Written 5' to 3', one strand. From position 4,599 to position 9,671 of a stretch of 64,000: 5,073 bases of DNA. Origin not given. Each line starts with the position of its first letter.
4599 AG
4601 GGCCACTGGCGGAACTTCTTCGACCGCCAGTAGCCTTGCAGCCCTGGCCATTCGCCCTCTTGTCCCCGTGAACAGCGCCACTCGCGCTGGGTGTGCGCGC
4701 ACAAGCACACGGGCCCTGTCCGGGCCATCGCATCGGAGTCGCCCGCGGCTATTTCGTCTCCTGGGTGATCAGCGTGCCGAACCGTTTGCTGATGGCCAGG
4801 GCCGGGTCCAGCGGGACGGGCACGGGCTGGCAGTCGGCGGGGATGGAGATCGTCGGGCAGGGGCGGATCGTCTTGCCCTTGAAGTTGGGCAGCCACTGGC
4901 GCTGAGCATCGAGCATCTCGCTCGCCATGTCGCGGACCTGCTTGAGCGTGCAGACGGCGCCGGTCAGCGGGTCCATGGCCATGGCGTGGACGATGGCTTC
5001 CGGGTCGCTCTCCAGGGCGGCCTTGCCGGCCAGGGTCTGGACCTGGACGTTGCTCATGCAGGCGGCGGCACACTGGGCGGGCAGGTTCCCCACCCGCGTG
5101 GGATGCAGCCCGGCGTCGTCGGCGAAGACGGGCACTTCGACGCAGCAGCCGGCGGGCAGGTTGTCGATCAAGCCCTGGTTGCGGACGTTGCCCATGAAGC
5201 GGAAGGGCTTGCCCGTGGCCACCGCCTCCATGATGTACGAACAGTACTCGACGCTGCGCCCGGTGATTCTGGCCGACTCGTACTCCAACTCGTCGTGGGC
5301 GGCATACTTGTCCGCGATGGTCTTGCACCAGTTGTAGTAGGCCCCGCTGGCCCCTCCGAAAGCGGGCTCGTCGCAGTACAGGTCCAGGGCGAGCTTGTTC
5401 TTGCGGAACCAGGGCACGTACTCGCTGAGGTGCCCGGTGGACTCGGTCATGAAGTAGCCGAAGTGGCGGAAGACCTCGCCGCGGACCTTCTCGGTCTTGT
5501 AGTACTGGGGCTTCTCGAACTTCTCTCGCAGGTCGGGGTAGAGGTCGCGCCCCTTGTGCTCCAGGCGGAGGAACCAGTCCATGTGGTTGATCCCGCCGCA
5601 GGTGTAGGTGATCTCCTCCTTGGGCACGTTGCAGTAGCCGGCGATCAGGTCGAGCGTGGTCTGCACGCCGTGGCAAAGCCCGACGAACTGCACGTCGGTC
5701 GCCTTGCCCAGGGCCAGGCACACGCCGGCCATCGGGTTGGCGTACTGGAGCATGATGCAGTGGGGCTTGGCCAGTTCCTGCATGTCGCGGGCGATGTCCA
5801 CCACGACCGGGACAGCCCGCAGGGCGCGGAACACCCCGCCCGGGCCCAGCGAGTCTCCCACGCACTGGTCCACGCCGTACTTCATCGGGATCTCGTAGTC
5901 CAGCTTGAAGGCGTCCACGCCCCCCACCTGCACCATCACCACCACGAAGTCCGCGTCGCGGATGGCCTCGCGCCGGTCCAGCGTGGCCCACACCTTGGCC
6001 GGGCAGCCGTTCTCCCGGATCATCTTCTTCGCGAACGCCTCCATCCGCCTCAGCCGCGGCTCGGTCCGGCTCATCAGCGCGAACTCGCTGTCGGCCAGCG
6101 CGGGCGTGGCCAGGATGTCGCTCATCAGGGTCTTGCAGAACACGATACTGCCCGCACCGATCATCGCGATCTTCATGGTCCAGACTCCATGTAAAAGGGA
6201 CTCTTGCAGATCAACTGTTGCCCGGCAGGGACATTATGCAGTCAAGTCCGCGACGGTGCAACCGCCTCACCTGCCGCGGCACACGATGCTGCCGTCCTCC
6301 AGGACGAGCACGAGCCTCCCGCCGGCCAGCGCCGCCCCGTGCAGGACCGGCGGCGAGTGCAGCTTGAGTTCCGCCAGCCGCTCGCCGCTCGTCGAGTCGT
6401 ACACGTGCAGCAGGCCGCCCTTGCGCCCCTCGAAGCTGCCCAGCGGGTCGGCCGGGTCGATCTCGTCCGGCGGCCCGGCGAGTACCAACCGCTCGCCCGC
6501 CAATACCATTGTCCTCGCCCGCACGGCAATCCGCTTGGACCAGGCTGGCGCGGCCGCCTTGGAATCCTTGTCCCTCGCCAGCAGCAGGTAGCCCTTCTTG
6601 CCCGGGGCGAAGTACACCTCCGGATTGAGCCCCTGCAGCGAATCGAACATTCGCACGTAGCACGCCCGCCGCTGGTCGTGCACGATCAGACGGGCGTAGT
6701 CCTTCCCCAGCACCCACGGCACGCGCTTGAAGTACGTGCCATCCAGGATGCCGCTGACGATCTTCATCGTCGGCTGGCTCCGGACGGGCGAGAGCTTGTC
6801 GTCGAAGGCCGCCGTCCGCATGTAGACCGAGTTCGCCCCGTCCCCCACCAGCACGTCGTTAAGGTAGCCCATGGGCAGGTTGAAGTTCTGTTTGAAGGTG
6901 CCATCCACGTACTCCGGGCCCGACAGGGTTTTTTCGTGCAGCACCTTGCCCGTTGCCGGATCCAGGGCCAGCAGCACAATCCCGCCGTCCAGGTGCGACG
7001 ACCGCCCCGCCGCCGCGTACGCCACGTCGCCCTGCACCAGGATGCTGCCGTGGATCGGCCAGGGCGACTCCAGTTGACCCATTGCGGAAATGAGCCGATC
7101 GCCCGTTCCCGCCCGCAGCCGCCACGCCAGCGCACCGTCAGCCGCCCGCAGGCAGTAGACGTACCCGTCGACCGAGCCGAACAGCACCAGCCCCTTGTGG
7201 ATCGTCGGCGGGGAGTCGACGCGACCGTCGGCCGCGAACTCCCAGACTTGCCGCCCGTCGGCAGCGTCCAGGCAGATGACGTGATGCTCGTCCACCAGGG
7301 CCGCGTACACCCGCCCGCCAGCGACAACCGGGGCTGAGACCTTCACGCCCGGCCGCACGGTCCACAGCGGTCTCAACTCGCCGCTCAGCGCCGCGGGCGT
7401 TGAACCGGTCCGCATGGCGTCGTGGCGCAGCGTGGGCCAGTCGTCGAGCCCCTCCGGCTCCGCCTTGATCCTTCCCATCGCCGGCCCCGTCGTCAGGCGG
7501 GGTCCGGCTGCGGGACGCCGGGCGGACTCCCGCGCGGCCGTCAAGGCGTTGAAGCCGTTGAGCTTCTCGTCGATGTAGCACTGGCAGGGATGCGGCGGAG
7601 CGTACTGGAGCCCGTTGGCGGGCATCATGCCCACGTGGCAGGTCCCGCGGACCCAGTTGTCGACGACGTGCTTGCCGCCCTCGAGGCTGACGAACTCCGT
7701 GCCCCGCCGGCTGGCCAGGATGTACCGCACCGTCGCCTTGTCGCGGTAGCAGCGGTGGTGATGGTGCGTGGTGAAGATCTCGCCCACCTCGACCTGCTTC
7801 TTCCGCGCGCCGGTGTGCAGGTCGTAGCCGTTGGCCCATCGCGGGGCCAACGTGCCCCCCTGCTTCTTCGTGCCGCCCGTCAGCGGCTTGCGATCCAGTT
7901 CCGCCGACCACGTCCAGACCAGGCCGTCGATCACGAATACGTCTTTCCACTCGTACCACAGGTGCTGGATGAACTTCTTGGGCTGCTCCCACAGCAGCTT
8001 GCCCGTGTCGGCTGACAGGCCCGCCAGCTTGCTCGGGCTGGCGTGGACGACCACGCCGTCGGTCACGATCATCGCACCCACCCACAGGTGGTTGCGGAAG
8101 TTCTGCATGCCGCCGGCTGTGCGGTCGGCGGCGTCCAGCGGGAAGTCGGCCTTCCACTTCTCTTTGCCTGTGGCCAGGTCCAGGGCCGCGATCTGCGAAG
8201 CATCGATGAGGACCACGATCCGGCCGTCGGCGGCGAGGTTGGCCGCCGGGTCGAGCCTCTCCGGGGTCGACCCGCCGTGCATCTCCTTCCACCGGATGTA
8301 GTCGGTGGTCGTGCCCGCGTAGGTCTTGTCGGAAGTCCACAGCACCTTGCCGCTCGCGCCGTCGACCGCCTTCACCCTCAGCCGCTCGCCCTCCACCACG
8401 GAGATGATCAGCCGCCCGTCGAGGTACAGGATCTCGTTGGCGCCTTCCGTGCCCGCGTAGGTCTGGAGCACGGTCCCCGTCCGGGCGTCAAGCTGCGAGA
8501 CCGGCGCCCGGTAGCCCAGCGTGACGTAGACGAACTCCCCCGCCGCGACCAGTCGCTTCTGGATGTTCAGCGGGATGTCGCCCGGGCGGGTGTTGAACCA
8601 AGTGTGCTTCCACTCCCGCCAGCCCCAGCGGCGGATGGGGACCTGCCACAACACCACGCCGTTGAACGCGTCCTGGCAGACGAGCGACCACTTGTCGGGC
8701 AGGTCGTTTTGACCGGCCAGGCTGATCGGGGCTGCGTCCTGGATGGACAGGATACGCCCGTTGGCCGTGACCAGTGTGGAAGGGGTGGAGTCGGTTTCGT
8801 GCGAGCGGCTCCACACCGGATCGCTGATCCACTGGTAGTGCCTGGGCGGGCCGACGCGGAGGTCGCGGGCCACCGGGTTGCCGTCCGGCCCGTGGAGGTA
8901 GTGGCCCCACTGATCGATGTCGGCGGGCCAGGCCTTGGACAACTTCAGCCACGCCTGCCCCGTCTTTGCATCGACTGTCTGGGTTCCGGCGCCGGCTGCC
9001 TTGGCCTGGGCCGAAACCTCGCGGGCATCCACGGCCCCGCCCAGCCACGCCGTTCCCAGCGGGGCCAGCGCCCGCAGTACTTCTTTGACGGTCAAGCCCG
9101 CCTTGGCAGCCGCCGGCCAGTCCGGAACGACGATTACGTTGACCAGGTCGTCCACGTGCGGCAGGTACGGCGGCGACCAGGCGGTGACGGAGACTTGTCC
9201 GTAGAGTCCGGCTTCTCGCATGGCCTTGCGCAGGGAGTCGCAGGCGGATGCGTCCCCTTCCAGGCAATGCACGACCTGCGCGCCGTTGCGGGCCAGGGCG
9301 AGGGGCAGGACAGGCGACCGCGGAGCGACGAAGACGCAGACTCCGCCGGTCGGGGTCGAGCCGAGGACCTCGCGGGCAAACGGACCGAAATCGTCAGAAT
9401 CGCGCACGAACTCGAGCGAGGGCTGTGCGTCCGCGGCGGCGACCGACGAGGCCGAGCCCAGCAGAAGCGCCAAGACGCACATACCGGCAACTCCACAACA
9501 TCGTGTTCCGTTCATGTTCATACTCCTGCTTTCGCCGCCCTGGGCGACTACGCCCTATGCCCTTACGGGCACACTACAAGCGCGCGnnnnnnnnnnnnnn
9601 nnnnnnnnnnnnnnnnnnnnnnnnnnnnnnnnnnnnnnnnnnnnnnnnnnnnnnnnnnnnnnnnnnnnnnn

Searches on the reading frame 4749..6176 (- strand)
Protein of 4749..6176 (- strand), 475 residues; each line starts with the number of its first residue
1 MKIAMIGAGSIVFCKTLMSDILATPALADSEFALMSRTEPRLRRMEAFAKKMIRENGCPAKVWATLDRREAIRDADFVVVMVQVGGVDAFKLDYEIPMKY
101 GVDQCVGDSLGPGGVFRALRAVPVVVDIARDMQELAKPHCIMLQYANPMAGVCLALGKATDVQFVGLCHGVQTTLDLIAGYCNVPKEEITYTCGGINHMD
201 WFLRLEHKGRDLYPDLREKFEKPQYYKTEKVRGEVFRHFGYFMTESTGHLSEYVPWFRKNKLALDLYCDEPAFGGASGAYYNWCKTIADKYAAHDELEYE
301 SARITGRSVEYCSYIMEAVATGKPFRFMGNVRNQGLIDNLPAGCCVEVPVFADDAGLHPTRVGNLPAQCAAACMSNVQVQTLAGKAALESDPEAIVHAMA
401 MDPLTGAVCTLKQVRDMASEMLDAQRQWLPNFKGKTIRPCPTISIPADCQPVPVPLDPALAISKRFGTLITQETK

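Call 54: search_protein_families(library=pfam, proteins=[window:4749-6176:-], max_evalue=0.00001)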
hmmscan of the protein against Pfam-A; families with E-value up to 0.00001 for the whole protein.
window:4749-6176:- (475 aa): 2 families
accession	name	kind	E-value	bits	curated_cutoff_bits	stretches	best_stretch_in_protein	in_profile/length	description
PF11975.13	Glyco_hydro_4C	-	1.9e-53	182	24.1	1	193-405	1-211/211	Family 4 glycosyl hydrolase C-terminal domain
PF02056.22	Glyco_hydro_4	-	1.5e-50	171.7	23.2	1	2-179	1-178/183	Family 4 glycosyl hydrolase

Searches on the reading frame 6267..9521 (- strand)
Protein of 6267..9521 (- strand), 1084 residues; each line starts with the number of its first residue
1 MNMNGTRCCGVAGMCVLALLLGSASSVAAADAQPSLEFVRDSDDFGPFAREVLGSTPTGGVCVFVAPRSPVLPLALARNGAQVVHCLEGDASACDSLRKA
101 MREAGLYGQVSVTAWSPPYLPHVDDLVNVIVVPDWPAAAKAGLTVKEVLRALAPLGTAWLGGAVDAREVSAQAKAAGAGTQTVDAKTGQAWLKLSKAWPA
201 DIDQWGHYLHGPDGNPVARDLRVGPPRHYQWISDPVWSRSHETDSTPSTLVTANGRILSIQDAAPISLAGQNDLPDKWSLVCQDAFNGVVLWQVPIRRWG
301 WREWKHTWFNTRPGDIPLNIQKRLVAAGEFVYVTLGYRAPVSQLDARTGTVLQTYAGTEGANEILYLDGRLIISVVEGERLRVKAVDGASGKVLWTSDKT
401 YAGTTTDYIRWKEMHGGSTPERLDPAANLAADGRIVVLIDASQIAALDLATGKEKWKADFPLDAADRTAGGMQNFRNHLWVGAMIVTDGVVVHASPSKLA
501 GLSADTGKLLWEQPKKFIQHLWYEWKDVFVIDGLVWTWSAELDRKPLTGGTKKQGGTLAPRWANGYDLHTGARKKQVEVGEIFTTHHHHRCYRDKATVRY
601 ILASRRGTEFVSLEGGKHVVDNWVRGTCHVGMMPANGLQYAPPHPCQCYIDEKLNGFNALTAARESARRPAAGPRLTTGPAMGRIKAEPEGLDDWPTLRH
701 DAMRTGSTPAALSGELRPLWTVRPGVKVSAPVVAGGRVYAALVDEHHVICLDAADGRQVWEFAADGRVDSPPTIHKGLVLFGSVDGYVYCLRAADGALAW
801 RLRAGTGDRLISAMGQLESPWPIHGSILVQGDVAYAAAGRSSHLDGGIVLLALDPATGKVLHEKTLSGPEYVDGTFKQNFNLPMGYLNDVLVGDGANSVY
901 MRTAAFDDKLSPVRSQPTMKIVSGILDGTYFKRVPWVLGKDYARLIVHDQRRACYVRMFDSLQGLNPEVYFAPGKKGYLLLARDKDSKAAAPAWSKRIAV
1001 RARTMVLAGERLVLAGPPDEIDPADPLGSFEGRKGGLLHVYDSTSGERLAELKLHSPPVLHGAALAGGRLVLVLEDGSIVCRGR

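Call 54: search_protein_families(library=pfam, proteins=[window:6267-9521:-], max_evalue=0.00001)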
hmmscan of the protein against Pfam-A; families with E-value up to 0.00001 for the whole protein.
window:6267-9521:- (1084 aa): 3 families
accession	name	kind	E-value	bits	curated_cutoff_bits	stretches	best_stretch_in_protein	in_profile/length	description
PF13360.13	PQQ_2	-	6.4e-34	118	27.6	3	719-871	16-151/233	Outer membrane protein assembly factor BamB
PF13570.13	Beta-prop_ACSF4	-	1.2e-11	45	133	1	746-805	29-132/329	Beta-alanine-activating enzyme, beta-propeller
PF01011.28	PQQ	-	3.5e-11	43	26.7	0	426-509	51-136/595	Glucose/ethanol/alcohol dehydrogenase, beta-propeller domain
